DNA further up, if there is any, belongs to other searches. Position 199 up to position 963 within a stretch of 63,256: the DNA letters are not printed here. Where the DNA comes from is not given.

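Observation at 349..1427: Panacea (DUF4065) antitoxin paired with an unassigned 154-aa partner, possibly a new toxin family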

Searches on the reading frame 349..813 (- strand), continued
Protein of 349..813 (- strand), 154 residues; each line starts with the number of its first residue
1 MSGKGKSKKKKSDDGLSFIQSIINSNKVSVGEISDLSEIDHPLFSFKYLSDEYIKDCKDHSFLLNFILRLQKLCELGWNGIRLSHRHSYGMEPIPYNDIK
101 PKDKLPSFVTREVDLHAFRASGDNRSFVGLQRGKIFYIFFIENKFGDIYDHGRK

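Call 39: list_cluster_members(proteins=[L050:2835-3230:+, L050:2388-2828:+, L039:2941-3333:+, L037:2980-3408:+, L043:2977-3372:+])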
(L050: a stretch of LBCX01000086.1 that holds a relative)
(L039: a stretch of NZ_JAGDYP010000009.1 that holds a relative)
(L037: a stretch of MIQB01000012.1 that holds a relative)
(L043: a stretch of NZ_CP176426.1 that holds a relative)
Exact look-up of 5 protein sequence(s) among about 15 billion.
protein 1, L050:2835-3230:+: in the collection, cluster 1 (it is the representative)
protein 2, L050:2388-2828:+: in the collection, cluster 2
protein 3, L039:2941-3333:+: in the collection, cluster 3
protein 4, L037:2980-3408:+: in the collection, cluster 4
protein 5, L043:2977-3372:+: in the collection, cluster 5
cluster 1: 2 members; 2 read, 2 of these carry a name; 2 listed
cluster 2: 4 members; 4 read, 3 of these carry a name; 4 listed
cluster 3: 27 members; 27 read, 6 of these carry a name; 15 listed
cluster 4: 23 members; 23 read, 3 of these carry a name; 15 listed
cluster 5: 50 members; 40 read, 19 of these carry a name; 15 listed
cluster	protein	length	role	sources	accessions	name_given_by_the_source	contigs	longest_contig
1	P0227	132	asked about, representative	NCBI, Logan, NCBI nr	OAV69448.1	hypothetical protein Barb4_01730 [Bacteroidales bacterium Barb4]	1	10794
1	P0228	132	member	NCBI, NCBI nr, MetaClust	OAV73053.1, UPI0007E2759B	hypothetical protein Barb6_00580 [Bacteroidales bacterium Barb6] | status=active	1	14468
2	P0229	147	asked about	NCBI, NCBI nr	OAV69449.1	putative phage-associated protein [Bacteroidales bacterium Barb4]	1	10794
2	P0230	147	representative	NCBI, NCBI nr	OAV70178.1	putative phage-associated protein [Bacteroidales bacterium Barb6XT]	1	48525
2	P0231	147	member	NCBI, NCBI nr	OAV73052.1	putative phage-associated protein [Bacteroidales bacterium Barb6]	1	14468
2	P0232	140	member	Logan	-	-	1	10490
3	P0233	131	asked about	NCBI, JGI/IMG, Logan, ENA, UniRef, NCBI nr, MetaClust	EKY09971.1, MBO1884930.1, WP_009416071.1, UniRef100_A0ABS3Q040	hypothetical protein J4N46_11035 [Capnocytophaga sp. Marseille-Q4570] | hypothetical protein | Uncharacterized protein n=1 Tax=Capnocytophaga bilenii TaxID=2819369 ...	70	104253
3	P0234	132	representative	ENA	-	-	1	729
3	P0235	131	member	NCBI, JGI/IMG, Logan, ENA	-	hypothetical protein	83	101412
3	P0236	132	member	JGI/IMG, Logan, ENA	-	hypothetical protein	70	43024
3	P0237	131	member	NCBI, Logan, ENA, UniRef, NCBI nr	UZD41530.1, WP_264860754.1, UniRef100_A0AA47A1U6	hypothetical protein [Capnocytophaga ochracea] | Uncharacterized protein n=1 Tax=Capnocytophaga ochracea TaxID=1018 RepID=A0AA47A1U6_CAPOC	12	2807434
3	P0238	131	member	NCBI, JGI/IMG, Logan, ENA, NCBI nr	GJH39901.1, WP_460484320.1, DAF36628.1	hypothetical protein RCZ04_04510 [Capnocytophaga sp. HP1101] | hypothetical protein | MAG TPA: hypothetical protein [Caudoviricetes sp.]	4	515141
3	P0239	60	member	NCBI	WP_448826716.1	hypothetical protein [Capnocytophaga bilenii]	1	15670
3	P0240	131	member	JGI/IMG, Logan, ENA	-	-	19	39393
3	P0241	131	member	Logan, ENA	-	-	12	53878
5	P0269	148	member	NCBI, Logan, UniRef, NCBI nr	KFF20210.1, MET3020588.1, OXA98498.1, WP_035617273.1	Panacea domain-containing protein [Flavobacterium hydatis] | Antitoxin SocA-like Panacea domain-containing protein n=1 Tax=Flavobacterium hydatis ... | type II toxin-antitoxin system antitoxin SocA domain-containing protein [Flavobacterium ...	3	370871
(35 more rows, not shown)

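Call 49: search_solved_structures(query=A2, max_evalue=10, show_alignments=3)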
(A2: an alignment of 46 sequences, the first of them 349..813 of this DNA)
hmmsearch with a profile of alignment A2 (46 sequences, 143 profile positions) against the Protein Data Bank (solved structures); distinct sequences matched with E-value up to 10: 0.

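Call 54: find_encoding_contigs(protein=P0008, flank=4000, max_places=4)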
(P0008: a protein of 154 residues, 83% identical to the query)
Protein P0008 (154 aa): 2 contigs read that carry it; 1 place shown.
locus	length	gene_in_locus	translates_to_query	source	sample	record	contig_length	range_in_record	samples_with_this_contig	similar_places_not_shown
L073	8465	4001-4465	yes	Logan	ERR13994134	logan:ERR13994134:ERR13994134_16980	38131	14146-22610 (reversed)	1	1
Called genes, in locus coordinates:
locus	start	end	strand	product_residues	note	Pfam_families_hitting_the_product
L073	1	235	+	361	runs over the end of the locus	PF13481:AAA_25, PF06745:ATPase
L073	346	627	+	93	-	-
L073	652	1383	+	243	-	-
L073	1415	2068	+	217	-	PF14730:DUF4468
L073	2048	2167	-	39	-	-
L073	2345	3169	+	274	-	PF02498:Bro-N, PF03374:ANT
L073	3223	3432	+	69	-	-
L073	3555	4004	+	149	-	PF13274:SocA_Panacea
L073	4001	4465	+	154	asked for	-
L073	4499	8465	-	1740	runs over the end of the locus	PF20155:TMP_3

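Call 55: find_encoding_contigs(protein=P0021, flank=4000, max_places=4)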
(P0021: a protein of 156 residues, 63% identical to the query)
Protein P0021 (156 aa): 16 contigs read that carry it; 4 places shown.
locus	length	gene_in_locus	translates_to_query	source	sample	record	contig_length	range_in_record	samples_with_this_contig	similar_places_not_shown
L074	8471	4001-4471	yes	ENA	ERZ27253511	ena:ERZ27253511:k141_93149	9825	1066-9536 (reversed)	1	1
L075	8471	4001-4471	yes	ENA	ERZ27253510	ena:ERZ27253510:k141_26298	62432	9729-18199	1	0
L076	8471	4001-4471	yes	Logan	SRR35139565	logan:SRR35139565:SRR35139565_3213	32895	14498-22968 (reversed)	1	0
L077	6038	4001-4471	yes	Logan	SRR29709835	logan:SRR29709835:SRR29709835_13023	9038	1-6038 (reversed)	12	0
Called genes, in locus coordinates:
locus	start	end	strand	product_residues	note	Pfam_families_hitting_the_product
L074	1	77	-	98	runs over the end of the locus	-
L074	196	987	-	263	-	PF09669:Phage_pRha, PF03374:ANT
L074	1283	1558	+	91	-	PF07927:HicA_toxin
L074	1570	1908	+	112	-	PF05534:HicB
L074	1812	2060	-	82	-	-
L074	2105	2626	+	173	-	-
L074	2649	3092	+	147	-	PF01906:YbjQ_1 (weak)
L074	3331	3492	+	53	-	-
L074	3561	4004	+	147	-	PF13274:SocA_Panacea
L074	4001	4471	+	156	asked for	-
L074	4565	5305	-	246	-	PF09669:Phage_pRha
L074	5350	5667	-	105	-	PF02498:Bro-N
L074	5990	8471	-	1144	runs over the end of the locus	-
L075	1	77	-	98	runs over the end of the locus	-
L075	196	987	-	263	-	PF09669:Phage_pRha, PF03374:ANT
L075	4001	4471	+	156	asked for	-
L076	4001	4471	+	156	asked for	-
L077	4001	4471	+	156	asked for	-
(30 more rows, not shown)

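Call 70: predict_structure(alignment_id=A3)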
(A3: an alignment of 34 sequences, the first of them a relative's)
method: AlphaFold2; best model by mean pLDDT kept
length: 138 residues; sequences in the alignment: 34
mean_pLDDT: 79.4   pTM: 0.73
mean pLDDT of the five models: 79.4, 78.7, 77.3, 76.5, 76.4
residues with pLDDT >= 90: 46; 70-90: 58; 50-70: 18; < 50: 16
segments of 3 or more residues with pLDDT < 50: 1-3, 7-18
pLDDT, mean of each block of 10 residues (from residue 1): 48 42 75 90 85 91 91 89 84 71 84 89 91 82
secondary structure, 60 per line:
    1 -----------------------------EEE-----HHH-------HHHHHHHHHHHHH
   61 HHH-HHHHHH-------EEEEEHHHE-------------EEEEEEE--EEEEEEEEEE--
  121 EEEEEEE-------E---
elements in order: E30-32 H48-63 H65-70 E78-82 E100-106 E109-118 E121-127

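Call 72: fold_search(model_id=the predicted structure, library=pdb)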
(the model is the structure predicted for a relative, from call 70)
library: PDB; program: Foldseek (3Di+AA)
matches with E <= 10: 218; with E <= 0.001: 0
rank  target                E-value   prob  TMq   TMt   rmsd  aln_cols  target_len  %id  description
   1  2kc8_MODEL_1_A        2.7e-01  0.20  0.29  0.38   9.9       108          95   12  Structure of E. coli toxin RelE (R81A/R83A) mutant in complex with antitoxin RelBc (K47-L79) peptide (released 2009-03-17)
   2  7v5y_E                2.9e-01  0.60  0.40  0.58   5.3       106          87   12  Crystal structure of hexameric complex of Sa2YoeB-Sa2YefM toxin-antitoxin from Staphylococcus aureus (released 2021-12-15)
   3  9lew_B                3.8e-01  0.41  0.36  0.50   5.6       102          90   10  The crystal structure of DinJ-YafQ complex from Vibrio cholerae (released 2025-07-30)
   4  7nbu_Y                4.0e-01  0.23  0.32  0.35   7.6       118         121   15  Structure of the HigB1 toxin mutant K95A from Mycobacterium tuberculosis (Rv1955) and its target, the cspA mRNA, on th (released 2022-03-02)
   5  5ycl_B                4.3e-01  0.60  0.42  0.56   4.1       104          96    8  Crystal structure of HigBA complex from Shigella flexneri (released 2018-09-19)
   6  4mmg_A                4.3e-01  0.25  0.31  0.42   6.2       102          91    8  crystal structure of YafQ mutant H87Q from E.coli (released 2014-06-25)
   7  1z8m_MODEL_1_A        4.6e-01  0.33  0.34  0.49   7.2       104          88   10  Solution structure of the conserved hypothtical protein HP0894 from Helicobacter pylori (released 2005-11-01)
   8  5ja9_D                5.6e-01  0.13  0.27  0.33   8.3       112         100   14  Crystal structure of the HigB2 toxin in complex with Nb6 (released 2017-04-05)
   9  7v6w_E                5.9e-01  0.30  0.37  0.52   6.1       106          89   13  Crystal structure of heterohexameric Sa2YoeB-Sa2YefM complex bound to 26bp-DNA (released 2021-12-15)
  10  6kml_C                6.3e-01  0.35  0.38  0.47   5.0       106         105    8  2.09 Angstrom resolution crystal structure of tetrameric HigBA toxin-antitoxin complex from E.coli (released 2020-11-18)
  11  2a6r_C                7.2e-01  0.23  0.34  0.49   5.7       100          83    9  Crystal structure of YoeB under PEG condition (released 2005-08-23)
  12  4mmg_B                7.2e-01  0.18  0.31  0.42   6.2       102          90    8  crystal structure of YafQ mutant H87Q from E.coli (released 2014-06-25)
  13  1wmi_A                8.2e-01  0.23  0.35  0.48   5.6       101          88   15  Crystal structure of archaeal RelE-RelB complex from Pyrococcus horikoshii OT3 (released 2005-03-15)
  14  6kml_A                8.2e-01  0.21  0.35  0.45   5.5       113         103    9  2.09 Angstrom resolution crystal structure of tetrameric HigBA toxin-antitoxin complex from E.coli (released 2020-11-18)
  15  4lsy_A                8.2e-01  0.15  0.29  0.40   6.3       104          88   12  Crystal structure of copper-bound L66S mutant toxin from Helicobacter pylori (released 2014-02-05)
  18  6xrw_C                8.8e-01  0.18  0.33  0.44   6.0       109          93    7  Chromosomal ParDE TA system from P. aeruginosa (released 2021-07-28)
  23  5cw7_P                1.2e+00  0.15  0.33  0.43   8.4       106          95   12  Crystal structure of the PaaA2-ParE2 antitoxin-toxin complex (released 2016-06-01)
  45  5cw7_F                2.5e+00  0.12  0.34  0.44   8.1       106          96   13  Crystal structure of the PaaA2-ParE2 antitoxin-toxin complex (released 2016-06-01)
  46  8c26_A                2.7e+00  0.06  0.27  0.37   8.6       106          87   11  ParDE2 toxin-antitoxin complex from Mycobacterium tuberculosis (rv2142A-rv2142c) (released 2023-12-20)
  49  6xrw_A                2.9e+00  0.11  0.35  0.47   5.8       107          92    8  Chromosomal ParDE TA system from P. aeruginosa (released 2021-07-28)
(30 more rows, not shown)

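Call 74: find_encoding_contigs(protein=P0009, flank=2500, max_places=3)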
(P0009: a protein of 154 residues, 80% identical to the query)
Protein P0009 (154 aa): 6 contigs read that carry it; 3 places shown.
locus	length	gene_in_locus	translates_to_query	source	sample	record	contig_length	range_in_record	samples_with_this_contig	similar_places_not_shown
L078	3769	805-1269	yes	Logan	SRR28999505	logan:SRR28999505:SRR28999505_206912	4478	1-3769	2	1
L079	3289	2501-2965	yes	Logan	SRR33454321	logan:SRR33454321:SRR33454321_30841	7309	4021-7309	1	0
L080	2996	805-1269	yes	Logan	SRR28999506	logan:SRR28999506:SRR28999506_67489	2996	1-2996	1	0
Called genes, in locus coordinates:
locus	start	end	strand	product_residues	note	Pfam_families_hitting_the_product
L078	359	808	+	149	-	PF13274:SocA_Panacea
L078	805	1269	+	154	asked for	-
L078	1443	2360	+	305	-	PF01370:Epimerase, PF04321:RmlD_sub_bind, PF01073:3Beta_HSD, PF07993:NAD_binding_4, PF16363:GDP_Man_Dehyd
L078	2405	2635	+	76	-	-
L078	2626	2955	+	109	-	PF05016:ParE_toxin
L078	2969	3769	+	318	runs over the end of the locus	PF00953:Glycos_transf_4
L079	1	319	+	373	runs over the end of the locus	PF13439:Glyco_transf_4, PF13477:Glyco_trans_4_2 (faint), PF13579:Glyco_trans_4_4 (weak), PF20706:GT4-conflict, PF00534:Glycos_transf_1, PF13692:Glyco_trans_1_4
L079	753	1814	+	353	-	PF13439:Glyco_transf_4, PF13477:Glyco_trans_4_2, PF13579:Glyco_trans_4_4, PF00534:Glycos_transf_1, PF13692:Glyco_trans_1_4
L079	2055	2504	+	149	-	PF13274:SocA_Panacea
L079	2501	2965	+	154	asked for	-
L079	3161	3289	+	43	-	?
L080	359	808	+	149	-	PF13274:SocA_Panacea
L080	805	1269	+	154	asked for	-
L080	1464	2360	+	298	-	PF01073:3Beta_HSD, PF01370:Epimerase, PF04321:RmlD_sub_bind, PF07993:NAD_binding_4, PF16363:GDP_Man_Dehyd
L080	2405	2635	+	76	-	-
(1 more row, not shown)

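Call 75: find_encoding_contigs(protein=P0014, flank=2500, max_places=3)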
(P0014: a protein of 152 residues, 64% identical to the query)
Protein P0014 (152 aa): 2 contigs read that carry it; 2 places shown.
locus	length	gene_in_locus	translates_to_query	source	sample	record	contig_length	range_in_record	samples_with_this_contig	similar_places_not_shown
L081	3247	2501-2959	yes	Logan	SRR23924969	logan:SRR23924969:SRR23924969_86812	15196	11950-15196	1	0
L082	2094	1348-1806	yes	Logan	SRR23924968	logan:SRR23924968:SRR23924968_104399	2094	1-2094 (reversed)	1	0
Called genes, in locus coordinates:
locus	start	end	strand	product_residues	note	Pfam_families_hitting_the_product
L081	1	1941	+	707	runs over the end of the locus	-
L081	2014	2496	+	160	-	PF13274:SocA_Panacea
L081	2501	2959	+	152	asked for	-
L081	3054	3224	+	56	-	-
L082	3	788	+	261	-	?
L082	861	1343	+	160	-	PF13274:SocA_Panacea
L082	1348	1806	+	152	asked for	-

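Call 78: find_homologous_proteins(query=A2, max_evalue=0.001)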
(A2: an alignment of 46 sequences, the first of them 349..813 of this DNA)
Query A2 (46 sequences) (154 aa, profile of the alignment): 255 proteins with E <= 0.001 among 857 candidates; the best 120 are listed.
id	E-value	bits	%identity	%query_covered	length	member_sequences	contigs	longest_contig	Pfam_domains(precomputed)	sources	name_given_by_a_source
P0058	5.2e-45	171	49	84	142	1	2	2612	-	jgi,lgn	jgi:hypothetical protein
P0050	4.2e-44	168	61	74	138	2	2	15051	-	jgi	jgi:hypothetical protein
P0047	5.7e-44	167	52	97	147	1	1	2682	-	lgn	-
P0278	8.0e-44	167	54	72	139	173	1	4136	-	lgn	-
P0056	9.1e-44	167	55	82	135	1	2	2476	-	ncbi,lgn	-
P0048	1.7e-43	166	58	85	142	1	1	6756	-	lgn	-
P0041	2.2e-43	166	55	97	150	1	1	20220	-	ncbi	-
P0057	2.6e-43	165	50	79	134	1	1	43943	-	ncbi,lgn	-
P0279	2.9e-43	165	54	81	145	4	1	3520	-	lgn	-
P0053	1.9e-42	162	57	74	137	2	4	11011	-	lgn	-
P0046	3.7e-42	162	56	93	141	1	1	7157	-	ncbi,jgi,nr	ncbi:MAG: hypothetical protein LBQ65_02565 [Tannerellaceae bacterium]|jgi:hypothetical protein|nr:hy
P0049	5.9e-42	161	52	86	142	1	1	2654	-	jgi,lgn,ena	-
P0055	6.7e-42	161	50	78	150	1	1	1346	-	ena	-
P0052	1.6e-41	160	52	82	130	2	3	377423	-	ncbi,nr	ncbi:MAG TPA: hypothetical protein DEO70_12130 [Bacteroidales bacterium]|nr:MAG: hypothetical protei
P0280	2.3e-41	159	37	81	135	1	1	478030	-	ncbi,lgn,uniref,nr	ncbi:hypothetical protein CLV58_10130 [Spirosoma oryzae]|uniref:Uncharacterized protein n=1 Tax=Spir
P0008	2.5e-40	156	83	100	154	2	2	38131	-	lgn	-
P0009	2.5e-39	152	80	93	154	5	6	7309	-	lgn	-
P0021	3.8e-38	149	63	87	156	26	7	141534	-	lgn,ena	-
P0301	8.7e-37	144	30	81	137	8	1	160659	-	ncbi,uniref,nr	ncbi:hypothetical protein H6G17_09195 [Chroococcidiopsis sp. FACHB-1243]|uniref:hypothetical protein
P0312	5.8e-36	141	35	82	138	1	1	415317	-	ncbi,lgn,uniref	ncbi:hypothetical protein [Aerosakkonema funiforme]|uniref:hypothetical protein n=1 Tax=Aerosakkonem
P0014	2.7e-35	139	64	91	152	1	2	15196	-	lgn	-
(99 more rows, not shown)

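Call 79: find_encoding_contigs(protein=P0301, flank=2500, max_places=2)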
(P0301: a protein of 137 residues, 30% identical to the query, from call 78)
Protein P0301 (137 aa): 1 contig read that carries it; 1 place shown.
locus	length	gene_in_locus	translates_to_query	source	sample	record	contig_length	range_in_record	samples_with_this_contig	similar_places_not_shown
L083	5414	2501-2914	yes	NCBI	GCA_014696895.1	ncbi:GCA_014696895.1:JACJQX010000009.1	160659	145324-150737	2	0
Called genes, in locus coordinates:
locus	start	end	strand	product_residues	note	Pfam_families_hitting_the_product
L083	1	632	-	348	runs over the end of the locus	PF02899:Phage_int_SAM_1 (weak), PF13495:Phage_int_SAM_4, PF00589:Phage_integrase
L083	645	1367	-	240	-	PF05685:Uma2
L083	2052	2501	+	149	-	PF13274:SocA_Panacea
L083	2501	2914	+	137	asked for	-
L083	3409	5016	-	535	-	PF00395:SLH (weak), PF04966:OprB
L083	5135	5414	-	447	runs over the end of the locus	PF00512:HisKA, PF02518:HATPase_c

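Call 80: find_encoding_contigs(protein=P0280, flank=2500, max_places=2)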
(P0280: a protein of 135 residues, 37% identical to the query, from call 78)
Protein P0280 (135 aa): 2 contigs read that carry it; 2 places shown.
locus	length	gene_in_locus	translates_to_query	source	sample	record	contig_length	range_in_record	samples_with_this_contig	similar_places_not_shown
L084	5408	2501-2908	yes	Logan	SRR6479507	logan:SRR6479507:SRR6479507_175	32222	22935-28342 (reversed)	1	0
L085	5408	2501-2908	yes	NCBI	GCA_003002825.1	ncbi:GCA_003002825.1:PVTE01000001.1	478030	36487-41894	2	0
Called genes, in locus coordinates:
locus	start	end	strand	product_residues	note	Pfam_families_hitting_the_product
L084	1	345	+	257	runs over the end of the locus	PF08220:HTH_DeoR, PF08279:HTH_11 (weak), PF00455:DeoRC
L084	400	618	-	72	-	-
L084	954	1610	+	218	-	PF00702:Hydrolase, PF13419:HAD_2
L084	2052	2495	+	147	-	PF13274:SocA_Panacea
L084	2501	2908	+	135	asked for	-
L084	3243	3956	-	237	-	PF04199:Cyclase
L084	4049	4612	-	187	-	PF13527:Acetyltransf_9 (weak), PF00583:Acetyltransf_1, PF13673:Acetyltransf_10, PF13508:Acetyltransf_7, PF14542:Acetyltransf_CG (faint)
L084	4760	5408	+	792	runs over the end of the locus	PF12704:MacB_PCD, PF02687:FtsX, PF12704:MacB_PCD (weak), PF02687:FtsX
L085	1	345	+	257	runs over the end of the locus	PF08220:HTH_DeoR, PF08279:HTH_11 (weak), PF00455:DeoRC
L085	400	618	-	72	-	-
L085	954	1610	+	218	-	PF00702:Hydrolase, PF13419:HAD_2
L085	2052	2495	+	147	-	PF13274:SocA_Panacea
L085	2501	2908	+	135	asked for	-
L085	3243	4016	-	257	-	PF04199:Cyclase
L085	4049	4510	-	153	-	PF13527:Acetyltransf_9 (weak), PF00583:Acetyltransf_1, PF13673:Acetyltransf_10, PF13508:Acetyltransf_7, PF14542:Acetyltransf_CG (faint), PF08445:FR47 (faint)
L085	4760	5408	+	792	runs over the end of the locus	PF12704:MacB_PCD, PF02687:FtsX, PF12704:MacB_PCD (weak), PF02687:FtsX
